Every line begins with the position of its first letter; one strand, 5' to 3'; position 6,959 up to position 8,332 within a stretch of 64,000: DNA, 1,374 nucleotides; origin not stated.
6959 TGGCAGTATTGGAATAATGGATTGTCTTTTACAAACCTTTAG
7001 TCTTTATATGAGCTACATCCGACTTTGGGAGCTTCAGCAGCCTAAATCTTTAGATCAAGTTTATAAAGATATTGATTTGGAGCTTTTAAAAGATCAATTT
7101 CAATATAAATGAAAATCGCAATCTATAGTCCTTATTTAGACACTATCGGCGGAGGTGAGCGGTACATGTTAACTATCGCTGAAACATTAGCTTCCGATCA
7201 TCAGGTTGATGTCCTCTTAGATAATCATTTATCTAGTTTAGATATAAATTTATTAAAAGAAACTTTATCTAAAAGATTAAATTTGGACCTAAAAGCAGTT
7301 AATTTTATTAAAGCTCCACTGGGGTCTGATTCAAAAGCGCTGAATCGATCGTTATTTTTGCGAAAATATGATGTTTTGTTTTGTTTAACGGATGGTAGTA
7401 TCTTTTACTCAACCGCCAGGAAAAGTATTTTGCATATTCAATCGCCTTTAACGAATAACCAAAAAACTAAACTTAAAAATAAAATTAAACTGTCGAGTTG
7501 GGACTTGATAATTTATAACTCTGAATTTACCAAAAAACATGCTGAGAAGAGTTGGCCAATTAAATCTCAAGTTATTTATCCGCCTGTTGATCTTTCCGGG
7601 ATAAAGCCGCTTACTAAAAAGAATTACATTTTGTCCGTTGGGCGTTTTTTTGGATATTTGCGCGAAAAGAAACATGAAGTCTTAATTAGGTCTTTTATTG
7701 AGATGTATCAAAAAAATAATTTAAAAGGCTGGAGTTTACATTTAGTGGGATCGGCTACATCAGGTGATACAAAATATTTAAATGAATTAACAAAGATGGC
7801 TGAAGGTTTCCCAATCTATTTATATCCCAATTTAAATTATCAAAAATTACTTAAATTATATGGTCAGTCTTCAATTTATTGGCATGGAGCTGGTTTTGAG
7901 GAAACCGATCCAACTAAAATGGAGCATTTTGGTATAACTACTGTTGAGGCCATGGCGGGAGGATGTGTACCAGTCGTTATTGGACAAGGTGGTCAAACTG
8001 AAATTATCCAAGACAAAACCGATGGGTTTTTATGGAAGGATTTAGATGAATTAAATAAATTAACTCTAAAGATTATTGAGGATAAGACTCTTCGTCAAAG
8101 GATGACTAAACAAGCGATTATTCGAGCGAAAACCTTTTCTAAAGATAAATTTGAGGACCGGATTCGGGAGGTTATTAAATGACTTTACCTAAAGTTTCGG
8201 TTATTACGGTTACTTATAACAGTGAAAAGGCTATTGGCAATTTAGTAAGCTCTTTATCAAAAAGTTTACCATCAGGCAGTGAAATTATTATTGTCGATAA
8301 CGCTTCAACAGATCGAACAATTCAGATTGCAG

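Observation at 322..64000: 64-kb uninterrupted glycan-assembly supercluster with extreme glycosyltransferase paralogy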

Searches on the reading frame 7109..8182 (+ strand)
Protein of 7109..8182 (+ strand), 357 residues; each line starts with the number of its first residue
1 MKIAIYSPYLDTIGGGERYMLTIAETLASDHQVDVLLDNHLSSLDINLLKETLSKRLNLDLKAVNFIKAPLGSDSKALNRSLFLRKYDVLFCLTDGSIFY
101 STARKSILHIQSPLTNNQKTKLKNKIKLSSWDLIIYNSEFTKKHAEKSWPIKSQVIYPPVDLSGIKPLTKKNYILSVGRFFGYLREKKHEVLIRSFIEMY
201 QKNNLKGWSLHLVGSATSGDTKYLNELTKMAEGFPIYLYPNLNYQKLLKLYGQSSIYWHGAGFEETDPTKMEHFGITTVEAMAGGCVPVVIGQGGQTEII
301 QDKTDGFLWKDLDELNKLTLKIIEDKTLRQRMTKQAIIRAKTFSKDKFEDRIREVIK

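Call 4: search_protein_families(library=pfam, proteins=[window:7109-8182:+], max_evalue=0.01)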
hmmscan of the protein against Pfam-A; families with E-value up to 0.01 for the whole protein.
window:7109-8182:+ (357 aa): 4 families
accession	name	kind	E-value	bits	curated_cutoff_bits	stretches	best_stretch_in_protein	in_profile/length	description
PF00534.26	Glycos_transf_1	-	1.6e-18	67.3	26.4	1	169-336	13-169/172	Glycosyl transferases group 1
PF13692.12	Glyco_trans_1_4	-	1.1e-11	45.7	27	1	172-325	2-142/142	Glycosyl transferases group 1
PF13439.12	Glyco_transf_4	-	1.2e-07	32.3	28.5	1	13-163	1-169/170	Glycosyltransferase Family 4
PF13524.12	Glyco_trans_1_2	-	0.0013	19.2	25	1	204-355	12-142/144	Glycosyl transferase-like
